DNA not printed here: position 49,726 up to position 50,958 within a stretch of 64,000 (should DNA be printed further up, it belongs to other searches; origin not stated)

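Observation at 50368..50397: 12-bp in-frame tandem duplication inside yedA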

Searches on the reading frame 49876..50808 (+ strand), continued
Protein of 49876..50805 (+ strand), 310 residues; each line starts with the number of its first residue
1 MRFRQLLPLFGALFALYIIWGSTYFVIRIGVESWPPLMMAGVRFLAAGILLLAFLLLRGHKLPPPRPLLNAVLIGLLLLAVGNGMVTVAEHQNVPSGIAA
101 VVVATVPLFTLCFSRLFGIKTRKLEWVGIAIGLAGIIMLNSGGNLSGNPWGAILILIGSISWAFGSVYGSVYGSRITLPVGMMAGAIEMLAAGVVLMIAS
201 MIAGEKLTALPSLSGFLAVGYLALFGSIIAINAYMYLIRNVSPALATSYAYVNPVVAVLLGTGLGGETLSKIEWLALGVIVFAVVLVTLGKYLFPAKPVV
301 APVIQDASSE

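Call 50: predict_structure(alignment_id=A3)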
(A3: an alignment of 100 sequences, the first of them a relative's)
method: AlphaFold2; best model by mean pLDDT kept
length: 306 residues; sequences in the alignment: 100
mean_pLDDT: 93.1   pTM: 0.90
mean pLDDT of the five models: 93.1, 92.5, 91.7, 91.1, 90.9
residues with pLDDT >= 90: 267; 70-90: 19; 50-70: 19; < 50: 1
segments of 3 or more residues with pLDDT < 50: none
pLDDT, mean of each block of 10 residues (from residue 1): 85 96 93 96 98 98 97 98 94 91 97 95 95 98 92 97 96 95 98 98 98 98 98 92 96 93 95 97 80 61 54
secondary structure, 60 per line:
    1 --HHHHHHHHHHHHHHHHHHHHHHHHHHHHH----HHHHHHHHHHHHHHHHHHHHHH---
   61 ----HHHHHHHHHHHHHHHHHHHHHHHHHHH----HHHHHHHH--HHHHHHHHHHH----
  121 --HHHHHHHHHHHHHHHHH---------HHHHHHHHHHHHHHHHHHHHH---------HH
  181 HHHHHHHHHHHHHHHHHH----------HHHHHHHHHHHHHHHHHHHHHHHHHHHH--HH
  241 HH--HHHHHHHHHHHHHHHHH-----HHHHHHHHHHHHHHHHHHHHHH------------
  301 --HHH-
elements in order: H3-31 H36-57 H65-91 H96-103 H106-116 H123-139 H149-169 H179-198 H209-236 H239-242 H245-261 H267-288

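Call 52: fold_search(model_id=the predicted structure, library=pdb)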
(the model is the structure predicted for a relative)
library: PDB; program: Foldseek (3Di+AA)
matches with E <= 10: 621; with E <= 0.001: 36
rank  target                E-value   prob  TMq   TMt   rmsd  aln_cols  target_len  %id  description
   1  5y78_A                7.7e-08  1.00  0.72  0.73   4.5       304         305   14  Crystal structure of the triose-phosphate/phosphate translocator in complex with inorganic phosphate (released 2017-10-04)
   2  5i20_D                8.4e-08  1.00  0.75  0.82   3.1       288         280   22  Crystal structure of protein (released 2016-06-01)
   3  5i20_B                1.1e-07  1.00  0.71  0.79   3.4       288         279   22  Crystal structure of protein (released 2016-06-01)
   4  5i20_A                1.3e-07  1.00  0.73  0.78   3.8       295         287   21  Crystal structure of protein (released 2016-06-01)
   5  7paf_A                2.3e-07  1.00  0.71  0.79   3.8       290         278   21  Streptococcus pneumoniae choline importer LicB in lipid nanodiscs (released 2022-03-16)
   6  7b0k                  5.1e-07  1.00  0.66  0.79   4.4       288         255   22  Streptococcus pneumoniae LicB bound to choline (released 2022-03-16)
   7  5i20_C                7.2e-07  1.00  0.74  0.80   3.3       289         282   21  Crystal structure of protein (released 2016-06-01)
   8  5i20_E                1.1e-06  1.00  0.74  0.78   4.1       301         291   20  Crystal structure of protein (released 2016-06-01)
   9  6xbo                  4.2e-06  1.00  0.65  0.63   6.3       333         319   14  X-ray crystal structure of the mouse CMP-Sialic acid transporter in complex with 5-methyl CMP (released 2021-06-09)
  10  6oh3                  5.2e-06  1.00  0.67  0.68   5.0       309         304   15  X-ray crystal structure of the mouse CMP-sialic acid transporter in complex with CMP-sialic acid, by lipidic cubic phase (released 2019-04-24)
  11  6i1r_A                7.6e-06  1.00  0.66  0.66   5.1       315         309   12  Crystal structure of CMP bound CST in an outward facing conformation (released 2019-06-05)
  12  6oh2                  1.6e-05  1.00  0.66  0.68   4.9       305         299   14  X-ray crystal structure of the mouse CMP-sialic acid transporter in complex with CMP, by lipidic cubic phase (released 2019-04-24)
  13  6i1r_B                1.9e-05  1.00  0.66  0.66   5.1       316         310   12  Crystal structure of CMP bound CST in an outward facing conformation (released 2019-06-05)
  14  6i1z_A                2.6e-05  1.00  0.65  0.70   5.0       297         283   13  Outward facing structure of apo CST (released 2019-06-05)
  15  9i20_A                8.8e-05  1.00  0.67  0.70   5.0       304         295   11  Cryo-EM structure of human SLC35B1 with ADP (released 2025-05-21)
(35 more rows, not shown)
